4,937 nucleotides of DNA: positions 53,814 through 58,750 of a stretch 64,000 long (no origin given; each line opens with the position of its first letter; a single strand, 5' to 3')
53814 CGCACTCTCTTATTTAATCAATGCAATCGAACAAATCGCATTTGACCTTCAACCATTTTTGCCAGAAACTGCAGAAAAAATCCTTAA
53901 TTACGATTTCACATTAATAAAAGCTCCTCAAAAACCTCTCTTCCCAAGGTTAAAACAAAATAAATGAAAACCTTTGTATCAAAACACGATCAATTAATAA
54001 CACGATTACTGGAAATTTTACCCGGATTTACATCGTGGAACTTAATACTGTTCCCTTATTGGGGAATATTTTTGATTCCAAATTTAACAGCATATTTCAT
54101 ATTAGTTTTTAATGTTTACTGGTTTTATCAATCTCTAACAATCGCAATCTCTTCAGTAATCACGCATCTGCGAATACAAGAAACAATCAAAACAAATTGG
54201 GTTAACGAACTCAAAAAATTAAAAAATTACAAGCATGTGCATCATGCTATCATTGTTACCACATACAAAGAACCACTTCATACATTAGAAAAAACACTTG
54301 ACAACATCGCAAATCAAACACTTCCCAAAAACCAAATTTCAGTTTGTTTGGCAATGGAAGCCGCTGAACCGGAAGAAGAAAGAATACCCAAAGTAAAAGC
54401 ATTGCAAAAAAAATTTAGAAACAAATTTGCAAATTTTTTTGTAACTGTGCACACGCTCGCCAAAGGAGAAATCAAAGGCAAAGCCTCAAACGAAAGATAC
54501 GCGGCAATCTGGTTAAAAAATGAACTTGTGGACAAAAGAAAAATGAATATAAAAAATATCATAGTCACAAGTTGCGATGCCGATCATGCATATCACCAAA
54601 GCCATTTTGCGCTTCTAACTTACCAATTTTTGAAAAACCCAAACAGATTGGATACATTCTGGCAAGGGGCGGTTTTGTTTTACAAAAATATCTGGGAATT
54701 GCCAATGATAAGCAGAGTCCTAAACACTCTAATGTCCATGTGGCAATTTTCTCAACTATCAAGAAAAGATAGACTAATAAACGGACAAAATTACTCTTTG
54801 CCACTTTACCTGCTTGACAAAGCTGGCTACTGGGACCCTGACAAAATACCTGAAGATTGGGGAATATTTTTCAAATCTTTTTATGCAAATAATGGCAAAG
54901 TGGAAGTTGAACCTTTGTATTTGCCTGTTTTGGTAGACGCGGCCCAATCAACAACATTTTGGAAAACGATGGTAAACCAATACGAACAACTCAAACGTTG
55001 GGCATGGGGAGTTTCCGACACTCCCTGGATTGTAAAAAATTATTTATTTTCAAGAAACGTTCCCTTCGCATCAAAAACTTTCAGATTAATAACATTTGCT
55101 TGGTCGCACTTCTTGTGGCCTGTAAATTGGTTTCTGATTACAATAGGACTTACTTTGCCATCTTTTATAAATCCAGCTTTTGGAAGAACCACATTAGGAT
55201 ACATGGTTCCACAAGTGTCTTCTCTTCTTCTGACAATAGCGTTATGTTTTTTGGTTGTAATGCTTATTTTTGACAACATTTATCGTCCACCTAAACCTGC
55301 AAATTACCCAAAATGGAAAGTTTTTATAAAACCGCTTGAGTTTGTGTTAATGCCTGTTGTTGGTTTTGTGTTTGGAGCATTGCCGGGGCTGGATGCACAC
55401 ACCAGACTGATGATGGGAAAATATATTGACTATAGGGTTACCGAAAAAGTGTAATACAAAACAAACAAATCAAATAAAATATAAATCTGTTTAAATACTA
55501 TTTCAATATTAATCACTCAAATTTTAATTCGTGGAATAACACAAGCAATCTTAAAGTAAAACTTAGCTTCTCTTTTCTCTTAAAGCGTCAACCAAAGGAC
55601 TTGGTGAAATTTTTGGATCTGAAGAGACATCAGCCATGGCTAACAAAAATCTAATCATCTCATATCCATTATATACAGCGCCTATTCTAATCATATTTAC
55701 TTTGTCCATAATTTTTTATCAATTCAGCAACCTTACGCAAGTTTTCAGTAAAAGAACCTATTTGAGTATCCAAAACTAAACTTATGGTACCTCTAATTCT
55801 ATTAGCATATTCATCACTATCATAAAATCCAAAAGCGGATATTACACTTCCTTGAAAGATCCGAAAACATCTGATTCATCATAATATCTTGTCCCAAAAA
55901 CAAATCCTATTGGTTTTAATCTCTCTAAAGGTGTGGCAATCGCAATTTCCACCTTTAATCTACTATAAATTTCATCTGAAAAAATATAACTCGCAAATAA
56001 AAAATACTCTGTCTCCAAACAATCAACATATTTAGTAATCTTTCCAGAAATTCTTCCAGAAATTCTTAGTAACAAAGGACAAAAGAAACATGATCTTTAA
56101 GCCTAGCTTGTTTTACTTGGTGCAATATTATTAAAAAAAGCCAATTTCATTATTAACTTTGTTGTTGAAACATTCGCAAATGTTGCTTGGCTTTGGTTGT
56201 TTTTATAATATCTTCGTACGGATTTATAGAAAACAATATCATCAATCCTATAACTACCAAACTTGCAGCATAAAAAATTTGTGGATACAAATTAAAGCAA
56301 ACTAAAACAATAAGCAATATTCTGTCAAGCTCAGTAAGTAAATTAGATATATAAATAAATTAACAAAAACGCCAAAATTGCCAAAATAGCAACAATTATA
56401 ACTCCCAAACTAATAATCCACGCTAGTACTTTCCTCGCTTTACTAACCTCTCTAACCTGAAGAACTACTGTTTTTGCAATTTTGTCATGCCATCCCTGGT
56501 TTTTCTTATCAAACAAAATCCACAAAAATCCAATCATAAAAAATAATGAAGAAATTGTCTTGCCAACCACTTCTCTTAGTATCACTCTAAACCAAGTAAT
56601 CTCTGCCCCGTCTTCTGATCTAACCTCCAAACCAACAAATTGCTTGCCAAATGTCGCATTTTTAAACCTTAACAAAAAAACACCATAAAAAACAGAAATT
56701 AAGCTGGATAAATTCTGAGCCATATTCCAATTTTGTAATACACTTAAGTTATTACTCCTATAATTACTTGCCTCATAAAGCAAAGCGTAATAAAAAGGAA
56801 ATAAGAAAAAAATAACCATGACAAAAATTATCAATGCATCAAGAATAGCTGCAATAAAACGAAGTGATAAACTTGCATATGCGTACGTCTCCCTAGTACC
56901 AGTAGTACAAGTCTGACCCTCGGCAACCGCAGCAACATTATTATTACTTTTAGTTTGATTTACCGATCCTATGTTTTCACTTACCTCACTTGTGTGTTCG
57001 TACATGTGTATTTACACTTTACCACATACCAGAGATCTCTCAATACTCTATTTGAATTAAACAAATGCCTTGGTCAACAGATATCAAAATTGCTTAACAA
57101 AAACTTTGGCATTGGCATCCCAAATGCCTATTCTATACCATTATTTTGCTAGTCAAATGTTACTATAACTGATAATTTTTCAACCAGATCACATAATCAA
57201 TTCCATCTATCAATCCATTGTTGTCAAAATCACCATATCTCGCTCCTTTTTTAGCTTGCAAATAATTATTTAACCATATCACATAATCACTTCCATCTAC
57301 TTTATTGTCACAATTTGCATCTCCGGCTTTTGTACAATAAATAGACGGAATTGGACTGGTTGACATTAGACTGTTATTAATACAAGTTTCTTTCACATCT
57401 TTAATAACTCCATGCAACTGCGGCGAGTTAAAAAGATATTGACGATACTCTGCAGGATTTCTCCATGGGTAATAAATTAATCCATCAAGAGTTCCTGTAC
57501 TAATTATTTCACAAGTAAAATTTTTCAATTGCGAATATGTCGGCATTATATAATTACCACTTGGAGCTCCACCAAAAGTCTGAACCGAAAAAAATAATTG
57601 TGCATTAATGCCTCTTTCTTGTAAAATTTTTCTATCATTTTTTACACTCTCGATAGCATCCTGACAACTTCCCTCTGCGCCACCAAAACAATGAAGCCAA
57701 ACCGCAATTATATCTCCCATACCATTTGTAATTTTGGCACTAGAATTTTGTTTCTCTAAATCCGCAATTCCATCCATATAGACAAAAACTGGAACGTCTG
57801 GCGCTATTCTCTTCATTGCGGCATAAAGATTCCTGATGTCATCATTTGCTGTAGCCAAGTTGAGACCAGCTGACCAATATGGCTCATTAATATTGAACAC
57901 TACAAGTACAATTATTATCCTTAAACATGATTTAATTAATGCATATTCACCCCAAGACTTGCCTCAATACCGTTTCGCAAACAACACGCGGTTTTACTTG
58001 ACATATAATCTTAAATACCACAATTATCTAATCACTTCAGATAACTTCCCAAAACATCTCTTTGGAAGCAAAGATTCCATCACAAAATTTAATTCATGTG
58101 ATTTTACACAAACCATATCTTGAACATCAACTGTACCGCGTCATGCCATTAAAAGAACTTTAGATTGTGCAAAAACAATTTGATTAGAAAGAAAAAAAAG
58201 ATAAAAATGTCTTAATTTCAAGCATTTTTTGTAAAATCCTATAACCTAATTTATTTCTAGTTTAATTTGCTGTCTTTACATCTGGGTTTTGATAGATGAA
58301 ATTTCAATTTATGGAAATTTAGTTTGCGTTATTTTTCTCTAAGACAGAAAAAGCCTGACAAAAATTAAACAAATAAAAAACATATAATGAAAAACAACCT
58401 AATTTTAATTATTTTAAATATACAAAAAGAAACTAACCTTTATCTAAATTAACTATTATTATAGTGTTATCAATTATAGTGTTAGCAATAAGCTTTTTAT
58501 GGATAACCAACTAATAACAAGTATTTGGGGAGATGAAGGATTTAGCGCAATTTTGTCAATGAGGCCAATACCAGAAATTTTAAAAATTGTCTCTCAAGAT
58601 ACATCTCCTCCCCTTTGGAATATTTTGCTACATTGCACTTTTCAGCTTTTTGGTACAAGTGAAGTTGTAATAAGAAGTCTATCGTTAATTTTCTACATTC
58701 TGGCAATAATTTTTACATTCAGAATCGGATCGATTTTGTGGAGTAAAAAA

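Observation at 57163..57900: Type I dockerin-like module on an N-terminally truncated, nucleophile-lacking paralog of the secreted GH-A-like enzyme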

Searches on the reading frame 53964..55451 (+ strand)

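Call 21: search_protein_families(library=pfam, proteins=[window:53964-55451:+], max_evalue=0.01)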
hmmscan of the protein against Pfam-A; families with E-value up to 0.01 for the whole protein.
window:53964-55451:+ (496 aa): 1 family
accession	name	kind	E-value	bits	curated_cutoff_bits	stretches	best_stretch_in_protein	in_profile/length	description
PF16046.10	FAM76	-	0.004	17.1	28.5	1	83-167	204-288/298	FAM76 protein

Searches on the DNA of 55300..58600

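Call 59: search_rna_families(source=window, start=55300, end=58600, threshold=evalue, max_evalue=1)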
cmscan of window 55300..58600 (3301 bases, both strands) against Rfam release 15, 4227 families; matches with E-value up to 1: 1.
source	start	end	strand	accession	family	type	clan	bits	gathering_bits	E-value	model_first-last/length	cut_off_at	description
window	55343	55414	-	RF02248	Six3os1_3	Gene; lncRNA;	-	17.9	40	0.16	1-75/75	no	Six3os1 conserved region 3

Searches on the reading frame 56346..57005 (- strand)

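Call 21: search_protein_families(library=pfam, proteins=[window:56346-57005:-], max_evalue=0.01)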
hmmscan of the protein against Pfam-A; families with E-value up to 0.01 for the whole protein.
window:56346-57005:- (220 aa): 1 family
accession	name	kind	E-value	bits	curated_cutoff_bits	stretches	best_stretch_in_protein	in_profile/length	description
PF06271.18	RDD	-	1e-25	91.1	24.1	1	43-178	1-137/137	RDD family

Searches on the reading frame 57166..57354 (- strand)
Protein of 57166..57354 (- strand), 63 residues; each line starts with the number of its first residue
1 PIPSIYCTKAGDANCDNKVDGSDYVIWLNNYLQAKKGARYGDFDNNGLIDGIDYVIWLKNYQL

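Call 53: search_solved_structures(query=window:57166-57354:-, max_evalue=10, show_alignments=3)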
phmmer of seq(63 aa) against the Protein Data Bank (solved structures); distinct sequences matched with E-value up to 10: 16.
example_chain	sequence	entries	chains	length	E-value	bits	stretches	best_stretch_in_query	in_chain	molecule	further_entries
8x39_A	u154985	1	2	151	2.1e-05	27.9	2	39-57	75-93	Serine protease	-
8x3a_A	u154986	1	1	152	2.2e-05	27.9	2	39-57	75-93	Serine protease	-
8ajy_B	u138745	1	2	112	0.0036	20.9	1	29-61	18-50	Dockerin from ScaH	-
5nrm_B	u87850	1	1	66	0.017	18.7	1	41-62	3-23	DocCel5: Type I dockerin repeat domain from A. cellulolyticus family 5 endoglucanase WP_01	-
5lxv_B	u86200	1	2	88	0.028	18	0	38-59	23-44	Carbohydrate-binding protein WP_009985128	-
5m2s_B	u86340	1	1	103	0.032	17.8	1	8-45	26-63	Doc8: Type I dockerin repeat domain from family 9 glycoside hydrolase WP_009982745[Ruminoc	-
2vn5_B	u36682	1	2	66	0.032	17.8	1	40-61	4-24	ENDOGLUCANASE A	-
4fl4_A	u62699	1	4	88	0.12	16.1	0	2-32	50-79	Glycoside hydrolase family 9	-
3ul4_B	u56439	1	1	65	0.14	15.8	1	40-62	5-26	Cellulosome enzyme, dockerin type I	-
2vn6_B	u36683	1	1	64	0.31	14.7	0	40-61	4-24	ENDOGLUCANASE A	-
5nrk_B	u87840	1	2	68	0.41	14.4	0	7-27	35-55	DocCel5: Type I dockerin repeat domain from A. cellulolyticus family 5 endoglucanase WP_01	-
3o9n_A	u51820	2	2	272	0.61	13.8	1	10-56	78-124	Haementhin | Xylanase and alpha-amylase inhibitor protein isoform III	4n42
5m2o_B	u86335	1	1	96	0.73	13.5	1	10-33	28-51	Group I Dockerin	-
4uyq_B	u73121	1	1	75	0.97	13.2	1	19-60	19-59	Cellulosomal scaffoldin adaptor protein B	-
4dou_A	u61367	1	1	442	1.1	12.9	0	26-51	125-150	Adiponectin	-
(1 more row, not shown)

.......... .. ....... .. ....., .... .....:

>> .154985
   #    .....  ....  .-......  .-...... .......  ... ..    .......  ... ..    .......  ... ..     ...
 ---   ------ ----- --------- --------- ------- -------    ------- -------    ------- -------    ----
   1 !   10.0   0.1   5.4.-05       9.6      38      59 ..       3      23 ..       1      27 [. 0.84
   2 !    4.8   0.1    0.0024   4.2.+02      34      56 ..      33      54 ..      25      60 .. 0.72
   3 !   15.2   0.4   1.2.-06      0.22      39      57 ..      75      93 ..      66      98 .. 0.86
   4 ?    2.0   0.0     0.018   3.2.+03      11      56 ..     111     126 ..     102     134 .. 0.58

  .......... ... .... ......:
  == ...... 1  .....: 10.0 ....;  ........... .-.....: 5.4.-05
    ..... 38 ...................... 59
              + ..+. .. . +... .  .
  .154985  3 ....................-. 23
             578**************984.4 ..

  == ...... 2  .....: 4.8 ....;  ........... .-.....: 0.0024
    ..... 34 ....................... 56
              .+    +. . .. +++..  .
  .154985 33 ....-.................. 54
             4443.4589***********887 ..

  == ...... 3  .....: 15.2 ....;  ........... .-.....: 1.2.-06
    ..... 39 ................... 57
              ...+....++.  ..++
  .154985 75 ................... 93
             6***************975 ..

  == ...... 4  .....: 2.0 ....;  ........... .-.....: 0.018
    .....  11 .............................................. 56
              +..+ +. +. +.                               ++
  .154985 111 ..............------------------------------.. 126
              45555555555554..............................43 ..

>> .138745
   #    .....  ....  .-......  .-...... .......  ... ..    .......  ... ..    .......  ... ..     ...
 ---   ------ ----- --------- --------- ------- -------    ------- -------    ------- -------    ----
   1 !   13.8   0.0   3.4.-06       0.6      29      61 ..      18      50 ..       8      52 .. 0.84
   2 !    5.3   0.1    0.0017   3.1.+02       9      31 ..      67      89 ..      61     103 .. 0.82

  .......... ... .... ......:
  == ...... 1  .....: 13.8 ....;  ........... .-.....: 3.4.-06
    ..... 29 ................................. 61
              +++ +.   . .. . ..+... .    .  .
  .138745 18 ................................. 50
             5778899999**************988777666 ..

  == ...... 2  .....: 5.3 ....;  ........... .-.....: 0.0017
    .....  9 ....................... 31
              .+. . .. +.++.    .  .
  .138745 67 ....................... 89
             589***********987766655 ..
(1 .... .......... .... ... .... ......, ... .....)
